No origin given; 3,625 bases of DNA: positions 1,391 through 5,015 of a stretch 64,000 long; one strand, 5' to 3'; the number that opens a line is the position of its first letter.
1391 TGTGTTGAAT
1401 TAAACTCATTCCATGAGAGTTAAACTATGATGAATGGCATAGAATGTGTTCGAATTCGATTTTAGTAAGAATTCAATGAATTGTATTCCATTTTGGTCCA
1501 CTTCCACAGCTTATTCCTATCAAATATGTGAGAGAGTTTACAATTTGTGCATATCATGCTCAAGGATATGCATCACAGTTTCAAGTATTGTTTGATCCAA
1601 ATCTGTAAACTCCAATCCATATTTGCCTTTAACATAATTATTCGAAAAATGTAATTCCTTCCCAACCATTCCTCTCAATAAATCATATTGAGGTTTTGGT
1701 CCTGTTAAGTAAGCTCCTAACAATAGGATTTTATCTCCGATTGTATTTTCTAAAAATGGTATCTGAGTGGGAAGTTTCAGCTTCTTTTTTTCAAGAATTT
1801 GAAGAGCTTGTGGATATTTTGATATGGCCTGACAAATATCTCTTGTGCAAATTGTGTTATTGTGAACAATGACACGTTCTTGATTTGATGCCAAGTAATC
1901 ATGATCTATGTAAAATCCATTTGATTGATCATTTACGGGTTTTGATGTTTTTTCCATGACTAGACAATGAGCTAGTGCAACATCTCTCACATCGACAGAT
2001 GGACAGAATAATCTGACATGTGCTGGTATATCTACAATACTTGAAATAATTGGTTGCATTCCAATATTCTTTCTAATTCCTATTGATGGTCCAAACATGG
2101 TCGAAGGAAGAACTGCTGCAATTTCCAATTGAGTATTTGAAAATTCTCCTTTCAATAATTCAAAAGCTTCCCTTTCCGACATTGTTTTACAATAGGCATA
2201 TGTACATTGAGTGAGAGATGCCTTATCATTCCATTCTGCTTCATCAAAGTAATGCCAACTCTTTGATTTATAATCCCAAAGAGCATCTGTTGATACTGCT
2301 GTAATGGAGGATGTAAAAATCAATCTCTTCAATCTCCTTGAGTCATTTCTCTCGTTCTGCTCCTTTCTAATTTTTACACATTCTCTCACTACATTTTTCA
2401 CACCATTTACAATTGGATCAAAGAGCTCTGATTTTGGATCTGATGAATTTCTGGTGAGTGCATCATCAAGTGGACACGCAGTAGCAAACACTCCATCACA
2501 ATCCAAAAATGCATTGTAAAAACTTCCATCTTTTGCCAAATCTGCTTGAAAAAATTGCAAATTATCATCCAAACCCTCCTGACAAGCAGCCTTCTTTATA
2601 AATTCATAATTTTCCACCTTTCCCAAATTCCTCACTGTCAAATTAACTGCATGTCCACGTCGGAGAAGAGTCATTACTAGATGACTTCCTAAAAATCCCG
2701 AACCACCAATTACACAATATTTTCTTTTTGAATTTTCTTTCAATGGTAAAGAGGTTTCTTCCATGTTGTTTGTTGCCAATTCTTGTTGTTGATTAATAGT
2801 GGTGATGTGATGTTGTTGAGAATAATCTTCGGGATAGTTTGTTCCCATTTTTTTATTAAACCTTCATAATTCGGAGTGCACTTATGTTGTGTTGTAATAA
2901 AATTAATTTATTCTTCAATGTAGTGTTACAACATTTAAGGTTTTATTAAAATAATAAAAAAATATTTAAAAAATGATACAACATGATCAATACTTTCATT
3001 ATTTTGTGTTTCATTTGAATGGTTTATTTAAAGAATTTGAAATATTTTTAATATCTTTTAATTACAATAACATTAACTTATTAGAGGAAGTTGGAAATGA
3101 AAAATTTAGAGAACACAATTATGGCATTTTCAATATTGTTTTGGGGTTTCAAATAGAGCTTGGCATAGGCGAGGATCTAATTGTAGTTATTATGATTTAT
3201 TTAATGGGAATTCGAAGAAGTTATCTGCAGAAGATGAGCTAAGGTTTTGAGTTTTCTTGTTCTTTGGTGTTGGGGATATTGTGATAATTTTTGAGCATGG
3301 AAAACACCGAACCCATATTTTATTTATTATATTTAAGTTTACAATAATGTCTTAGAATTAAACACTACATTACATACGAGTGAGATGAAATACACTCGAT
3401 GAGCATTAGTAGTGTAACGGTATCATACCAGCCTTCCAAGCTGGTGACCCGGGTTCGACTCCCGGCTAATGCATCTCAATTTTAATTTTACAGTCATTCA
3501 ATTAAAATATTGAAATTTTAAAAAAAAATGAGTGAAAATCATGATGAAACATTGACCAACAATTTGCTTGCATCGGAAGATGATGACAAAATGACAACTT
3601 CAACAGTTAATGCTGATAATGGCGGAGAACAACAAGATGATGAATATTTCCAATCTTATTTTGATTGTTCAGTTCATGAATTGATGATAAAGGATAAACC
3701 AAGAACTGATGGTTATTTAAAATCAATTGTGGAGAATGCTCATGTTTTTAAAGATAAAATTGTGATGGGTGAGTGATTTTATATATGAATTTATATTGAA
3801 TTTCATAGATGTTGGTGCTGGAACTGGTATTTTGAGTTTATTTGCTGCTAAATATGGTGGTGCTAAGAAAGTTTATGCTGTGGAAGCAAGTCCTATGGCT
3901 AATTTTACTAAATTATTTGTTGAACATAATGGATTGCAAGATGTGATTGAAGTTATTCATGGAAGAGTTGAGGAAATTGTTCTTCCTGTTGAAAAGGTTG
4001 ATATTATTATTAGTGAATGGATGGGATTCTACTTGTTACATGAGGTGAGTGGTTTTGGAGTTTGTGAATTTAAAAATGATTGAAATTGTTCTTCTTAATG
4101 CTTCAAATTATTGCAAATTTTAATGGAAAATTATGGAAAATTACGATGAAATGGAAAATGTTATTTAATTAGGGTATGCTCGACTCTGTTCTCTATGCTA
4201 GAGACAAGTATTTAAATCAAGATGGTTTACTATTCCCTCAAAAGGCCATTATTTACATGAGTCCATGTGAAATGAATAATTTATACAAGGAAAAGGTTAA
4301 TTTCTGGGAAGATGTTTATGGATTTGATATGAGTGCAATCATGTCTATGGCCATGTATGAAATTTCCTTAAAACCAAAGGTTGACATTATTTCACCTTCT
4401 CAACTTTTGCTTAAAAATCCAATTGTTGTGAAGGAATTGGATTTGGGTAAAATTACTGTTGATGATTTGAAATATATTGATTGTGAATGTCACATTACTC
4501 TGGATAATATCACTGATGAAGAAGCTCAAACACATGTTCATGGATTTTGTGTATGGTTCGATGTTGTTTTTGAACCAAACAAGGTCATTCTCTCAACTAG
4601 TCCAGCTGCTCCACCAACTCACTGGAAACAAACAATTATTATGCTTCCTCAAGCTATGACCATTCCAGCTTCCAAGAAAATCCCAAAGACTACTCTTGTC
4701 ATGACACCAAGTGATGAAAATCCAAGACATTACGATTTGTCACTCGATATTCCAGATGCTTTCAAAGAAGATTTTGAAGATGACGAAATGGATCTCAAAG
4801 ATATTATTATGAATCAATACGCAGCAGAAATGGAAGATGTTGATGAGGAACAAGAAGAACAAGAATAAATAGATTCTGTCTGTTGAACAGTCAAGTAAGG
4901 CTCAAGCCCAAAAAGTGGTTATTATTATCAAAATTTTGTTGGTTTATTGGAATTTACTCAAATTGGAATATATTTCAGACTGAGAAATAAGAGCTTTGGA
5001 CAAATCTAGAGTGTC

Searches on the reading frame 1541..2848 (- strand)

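Call 49: search_protein_families(library=pfam, proteins=[window:1541-2848:-], max_evalue=0.001)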
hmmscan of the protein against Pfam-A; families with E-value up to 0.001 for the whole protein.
window:1541-2848:- (436 aa): 6 families
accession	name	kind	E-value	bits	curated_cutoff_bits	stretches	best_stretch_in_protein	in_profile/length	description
PF01073.25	3Beta_HSD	-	2.5e-12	46.9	22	1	46-314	2-248/280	3-beta hydroxysteroid dehydrogenase/isomerase family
PF01370.27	Epimerase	-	3e-10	40.4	20.9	1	45-300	2-227/240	NAD dependent epimerase/dehydratase family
PF07993.18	NAD_binding_4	-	1.5e-07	31.3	20.1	0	48-98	3-56/258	Male sterility protein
PF13460.12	NAD_binding_10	-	2.8e-07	31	27.2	1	48-203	1-123/184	NAD(P)H-binding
PF05368.20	NmrA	-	4.4e-07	30.2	27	1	42-124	3-77/298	NmrA-like family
PF16363.11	GDP_Man_Dehyd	-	6.3e-06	26.3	27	1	46-116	2-73/332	GDP-mannose 4,6 dehydratase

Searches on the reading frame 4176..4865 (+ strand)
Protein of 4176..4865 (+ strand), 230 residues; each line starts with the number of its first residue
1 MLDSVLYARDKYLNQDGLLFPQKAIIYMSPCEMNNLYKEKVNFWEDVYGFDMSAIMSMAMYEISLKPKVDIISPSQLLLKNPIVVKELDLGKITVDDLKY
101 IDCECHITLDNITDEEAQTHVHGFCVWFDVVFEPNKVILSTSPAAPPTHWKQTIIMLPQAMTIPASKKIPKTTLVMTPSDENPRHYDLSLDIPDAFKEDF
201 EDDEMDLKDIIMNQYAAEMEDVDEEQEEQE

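Call 49: search_protein_families(library=pfam, proteins=[window:4176-4865:+], max_evalue=0.001)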
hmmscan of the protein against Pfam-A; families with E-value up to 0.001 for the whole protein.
window:4176-4865:+ (230 aa): 1 family
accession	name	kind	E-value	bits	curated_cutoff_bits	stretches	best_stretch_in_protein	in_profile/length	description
PF22528.1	PRMT_C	-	1.8e-37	129.2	27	1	22-191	1-158/164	Arginine methyltransferase oligomerization subdomain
